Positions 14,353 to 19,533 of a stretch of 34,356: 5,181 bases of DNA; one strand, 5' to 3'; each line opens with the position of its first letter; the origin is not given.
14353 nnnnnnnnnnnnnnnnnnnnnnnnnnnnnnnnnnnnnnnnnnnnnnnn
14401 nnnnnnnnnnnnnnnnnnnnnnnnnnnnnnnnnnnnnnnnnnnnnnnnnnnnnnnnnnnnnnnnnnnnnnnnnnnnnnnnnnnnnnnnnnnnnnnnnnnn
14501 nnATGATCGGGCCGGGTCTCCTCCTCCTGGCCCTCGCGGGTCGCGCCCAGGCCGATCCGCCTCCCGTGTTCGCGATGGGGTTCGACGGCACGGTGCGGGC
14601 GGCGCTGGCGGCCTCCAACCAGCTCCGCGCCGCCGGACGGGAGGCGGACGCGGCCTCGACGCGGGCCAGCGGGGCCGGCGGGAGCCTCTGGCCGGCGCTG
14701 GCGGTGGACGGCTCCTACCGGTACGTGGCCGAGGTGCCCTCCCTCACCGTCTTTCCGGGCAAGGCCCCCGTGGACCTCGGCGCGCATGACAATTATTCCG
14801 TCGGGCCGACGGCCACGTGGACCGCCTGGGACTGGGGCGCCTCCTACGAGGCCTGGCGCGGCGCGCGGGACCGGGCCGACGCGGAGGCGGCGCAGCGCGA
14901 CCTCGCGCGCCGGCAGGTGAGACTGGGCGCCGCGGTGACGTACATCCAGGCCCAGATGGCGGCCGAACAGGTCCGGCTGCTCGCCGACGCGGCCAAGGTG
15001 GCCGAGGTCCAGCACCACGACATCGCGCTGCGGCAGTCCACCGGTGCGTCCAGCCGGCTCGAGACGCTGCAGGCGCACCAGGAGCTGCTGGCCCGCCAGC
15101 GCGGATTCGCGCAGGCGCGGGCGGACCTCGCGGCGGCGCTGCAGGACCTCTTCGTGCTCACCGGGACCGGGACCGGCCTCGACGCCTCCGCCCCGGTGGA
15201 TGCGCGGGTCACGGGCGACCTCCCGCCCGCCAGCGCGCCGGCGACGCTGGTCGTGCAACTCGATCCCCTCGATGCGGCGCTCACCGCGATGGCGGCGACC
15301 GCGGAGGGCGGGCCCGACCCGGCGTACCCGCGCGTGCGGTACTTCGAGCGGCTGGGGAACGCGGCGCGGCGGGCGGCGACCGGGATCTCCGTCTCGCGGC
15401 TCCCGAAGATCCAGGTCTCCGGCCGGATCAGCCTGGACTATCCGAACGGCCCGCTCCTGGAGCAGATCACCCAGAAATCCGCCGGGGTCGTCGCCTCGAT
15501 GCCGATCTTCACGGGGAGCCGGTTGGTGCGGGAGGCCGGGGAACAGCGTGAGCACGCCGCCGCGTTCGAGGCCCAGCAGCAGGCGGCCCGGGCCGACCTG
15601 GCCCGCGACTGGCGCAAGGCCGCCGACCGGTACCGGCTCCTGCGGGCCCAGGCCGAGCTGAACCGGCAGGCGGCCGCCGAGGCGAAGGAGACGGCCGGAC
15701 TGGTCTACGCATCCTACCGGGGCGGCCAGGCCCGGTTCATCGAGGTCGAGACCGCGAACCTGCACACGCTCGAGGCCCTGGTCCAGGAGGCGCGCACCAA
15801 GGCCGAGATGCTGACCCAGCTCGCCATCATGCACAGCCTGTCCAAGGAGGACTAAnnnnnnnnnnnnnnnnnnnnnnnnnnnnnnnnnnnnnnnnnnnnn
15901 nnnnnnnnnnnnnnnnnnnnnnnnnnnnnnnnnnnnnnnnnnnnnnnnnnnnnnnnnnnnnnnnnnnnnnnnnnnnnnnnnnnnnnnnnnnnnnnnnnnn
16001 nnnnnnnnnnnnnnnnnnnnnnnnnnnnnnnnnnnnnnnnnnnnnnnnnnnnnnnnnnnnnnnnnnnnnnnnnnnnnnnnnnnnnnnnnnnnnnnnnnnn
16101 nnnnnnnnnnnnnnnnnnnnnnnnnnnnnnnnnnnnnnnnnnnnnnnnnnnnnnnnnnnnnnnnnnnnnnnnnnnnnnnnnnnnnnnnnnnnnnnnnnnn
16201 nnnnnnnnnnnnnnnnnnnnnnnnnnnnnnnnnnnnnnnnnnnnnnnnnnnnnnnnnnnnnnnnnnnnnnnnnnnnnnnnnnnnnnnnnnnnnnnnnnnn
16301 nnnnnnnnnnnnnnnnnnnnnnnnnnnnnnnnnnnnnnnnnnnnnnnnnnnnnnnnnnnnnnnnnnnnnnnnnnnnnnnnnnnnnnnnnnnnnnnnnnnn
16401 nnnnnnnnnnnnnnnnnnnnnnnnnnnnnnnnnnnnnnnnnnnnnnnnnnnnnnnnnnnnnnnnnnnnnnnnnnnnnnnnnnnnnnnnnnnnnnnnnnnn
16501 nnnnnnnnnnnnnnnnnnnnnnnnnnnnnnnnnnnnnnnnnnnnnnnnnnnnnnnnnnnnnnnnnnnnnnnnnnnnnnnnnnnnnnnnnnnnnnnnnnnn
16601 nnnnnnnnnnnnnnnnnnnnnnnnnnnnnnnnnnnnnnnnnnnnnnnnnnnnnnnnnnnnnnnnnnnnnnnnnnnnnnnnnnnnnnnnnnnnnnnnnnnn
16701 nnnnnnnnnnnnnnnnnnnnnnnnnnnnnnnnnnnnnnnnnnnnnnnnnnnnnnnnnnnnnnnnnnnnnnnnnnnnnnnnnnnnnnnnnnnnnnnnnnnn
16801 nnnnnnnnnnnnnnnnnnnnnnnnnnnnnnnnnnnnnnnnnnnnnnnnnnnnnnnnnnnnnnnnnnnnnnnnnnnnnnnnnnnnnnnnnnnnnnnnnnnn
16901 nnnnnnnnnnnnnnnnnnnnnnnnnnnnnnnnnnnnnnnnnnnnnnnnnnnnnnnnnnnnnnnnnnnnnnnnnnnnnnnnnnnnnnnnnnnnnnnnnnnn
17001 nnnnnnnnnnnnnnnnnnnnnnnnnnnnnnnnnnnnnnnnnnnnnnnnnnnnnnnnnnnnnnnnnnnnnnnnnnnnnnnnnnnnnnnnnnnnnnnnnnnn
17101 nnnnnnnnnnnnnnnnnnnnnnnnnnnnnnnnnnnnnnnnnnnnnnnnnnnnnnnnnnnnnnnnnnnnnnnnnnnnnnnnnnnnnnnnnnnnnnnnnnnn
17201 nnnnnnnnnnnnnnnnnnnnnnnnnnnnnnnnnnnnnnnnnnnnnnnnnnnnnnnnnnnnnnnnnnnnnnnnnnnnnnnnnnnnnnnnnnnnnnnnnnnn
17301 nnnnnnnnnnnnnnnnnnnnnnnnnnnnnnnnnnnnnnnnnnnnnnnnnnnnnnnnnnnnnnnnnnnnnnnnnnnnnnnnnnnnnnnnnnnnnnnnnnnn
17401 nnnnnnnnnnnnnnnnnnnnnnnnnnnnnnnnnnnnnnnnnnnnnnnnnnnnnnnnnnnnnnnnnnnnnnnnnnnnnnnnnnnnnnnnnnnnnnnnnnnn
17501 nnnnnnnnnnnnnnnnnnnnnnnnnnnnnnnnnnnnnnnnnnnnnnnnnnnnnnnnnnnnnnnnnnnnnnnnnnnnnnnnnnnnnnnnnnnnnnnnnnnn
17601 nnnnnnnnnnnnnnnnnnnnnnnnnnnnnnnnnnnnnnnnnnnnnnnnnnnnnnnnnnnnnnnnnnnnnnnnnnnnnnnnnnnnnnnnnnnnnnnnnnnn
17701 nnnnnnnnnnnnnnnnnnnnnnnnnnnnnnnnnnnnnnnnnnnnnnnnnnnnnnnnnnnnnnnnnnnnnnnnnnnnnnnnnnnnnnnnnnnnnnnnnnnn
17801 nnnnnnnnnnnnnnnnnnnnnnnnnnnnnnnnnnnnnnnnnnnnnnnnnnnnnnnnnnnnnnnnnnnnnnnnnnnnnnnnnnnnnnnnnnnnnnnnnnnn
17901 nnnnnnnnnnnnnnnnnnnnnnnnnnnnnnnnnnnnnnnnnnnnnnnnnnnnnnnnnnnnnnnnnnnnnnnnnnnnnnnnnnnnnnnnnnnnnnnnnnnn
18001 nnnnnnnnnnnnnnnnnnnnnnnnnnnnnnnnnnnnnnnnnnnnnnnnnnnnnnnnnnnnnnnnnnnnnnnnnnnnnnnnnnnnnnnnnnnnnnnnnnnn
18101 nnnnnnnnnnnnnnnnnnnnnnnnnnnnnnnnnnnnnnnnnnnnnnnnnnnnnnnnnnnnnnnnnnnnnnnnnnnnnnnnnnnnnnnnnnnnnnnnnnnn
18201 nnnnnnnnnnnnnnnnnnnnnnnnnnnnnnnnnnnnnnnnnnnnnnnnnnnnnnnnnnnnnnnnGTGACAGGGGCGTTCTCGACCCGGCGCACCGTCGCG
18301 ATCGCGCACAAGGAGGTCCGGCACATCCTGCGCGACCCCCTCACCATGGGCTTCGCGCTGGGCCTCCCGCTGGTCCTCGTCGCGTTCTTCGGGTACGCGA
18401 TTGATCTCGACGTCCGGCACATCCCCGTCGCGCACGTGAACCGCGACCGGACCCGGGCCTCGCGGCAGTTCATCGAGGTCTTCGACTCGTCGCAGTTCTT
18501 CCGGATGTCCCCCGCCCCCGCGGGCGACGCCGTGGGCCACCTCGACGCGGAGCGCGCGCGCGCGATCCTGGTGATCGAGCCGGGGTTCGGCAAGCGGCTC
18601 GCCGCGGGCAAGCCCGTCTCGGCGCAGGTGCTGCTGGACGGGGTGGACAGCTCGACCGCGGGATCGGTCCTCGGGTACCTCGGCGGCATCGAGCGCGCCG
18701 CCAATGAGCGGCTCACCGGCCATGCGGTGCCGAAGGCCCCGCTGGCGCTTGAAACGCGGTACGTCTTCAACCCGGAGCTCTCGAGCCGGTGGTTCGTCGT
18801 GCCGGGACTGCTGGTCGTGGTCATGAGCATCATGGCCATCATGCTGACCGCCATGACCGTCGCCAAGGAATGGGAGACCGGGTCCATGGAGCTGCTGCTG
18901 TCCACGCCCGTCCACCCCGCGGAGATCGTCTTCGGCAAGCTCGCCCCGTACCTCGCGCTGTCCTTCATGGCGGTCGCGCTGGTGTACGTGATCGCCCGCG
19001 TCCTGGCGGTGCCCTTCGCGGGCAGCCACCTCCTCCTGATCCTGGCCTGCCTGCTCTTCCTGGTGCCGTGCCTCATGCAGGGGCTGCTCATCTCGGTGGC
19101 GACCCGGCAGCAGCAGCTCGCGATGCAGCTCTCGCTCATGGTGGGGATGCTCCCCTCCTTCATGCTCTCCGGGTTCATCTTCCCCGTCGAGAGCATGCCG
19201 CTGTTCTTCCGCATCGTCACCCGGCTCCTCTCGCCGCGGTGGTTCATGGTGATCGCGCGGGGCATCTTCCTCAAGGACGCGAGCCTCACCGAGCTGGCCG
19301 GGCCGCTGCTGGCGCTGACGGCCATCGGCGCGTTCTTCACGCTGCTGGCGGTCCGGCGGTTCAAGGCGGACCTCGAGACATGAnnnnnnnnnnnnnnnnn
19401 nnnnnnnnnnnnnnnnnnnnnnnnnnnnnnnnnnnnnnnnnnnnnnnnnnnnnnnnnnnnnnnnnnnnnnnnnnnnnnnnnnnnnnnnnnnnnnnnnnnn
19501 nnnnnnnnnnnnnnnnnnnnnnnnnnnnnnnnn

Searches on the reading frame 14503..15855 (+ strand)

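Call 84: search_protein_families(library=pfam, proteins=[window:14503-15855:+], max_evalue=0.0001)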
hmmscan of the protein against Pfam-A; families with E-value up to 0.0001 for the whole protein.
window:14503-15855:+ (450 aa): 1 family
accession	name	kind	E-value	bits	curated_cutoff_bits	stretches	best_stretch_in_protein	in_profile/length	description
PF02321.23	OEP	-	1.1e-32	113.8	22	2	30-221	4-187/187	Outer membrane efflux protein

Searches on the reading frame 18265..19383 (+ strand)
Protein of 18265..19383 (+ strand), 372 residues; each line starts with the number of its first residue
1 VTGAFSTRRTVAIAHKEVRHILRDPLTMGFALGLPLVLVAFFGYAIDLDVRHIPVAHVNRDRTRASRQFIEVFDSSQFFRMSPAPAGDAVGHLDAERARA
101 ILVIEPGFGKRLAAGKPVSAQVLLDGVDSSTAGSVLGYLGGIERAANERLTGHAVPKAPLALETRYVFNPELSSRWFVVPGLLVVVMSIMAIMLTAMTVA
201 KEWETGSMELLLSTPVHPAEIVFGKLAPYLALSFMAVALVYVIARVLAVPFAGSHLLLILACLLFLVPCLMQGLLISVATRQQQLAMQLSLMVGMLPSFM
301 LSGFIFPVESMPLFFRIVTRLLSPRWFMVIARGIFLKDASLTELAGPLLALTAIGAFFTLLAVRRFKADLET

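Call 84: search_protein_families(library=pfam, proteins=[window:18265-19383:+], max_evalue=0.0001)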
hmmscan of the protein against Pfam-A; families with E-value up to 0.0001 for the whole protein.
window:18265-19383:+ (372 aa): 3 families
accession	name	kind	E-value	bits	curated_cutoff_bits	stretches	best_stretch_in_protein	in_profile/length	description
PF12698.13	ABC2_membrane_3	-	1.8e-46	159.3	31.6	1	30-363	6-346/347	ABC-2 family transporter protein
PF12679.13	ABC2_membrane_2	-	8.8e-20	71.5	27.2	1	12-308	2-206/283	ABC-2 family transporter protein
PF01061.29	ABC2_membrane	-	2.1e-18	67.1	26.9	1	175-335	51-210/211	ABC-2 type transporter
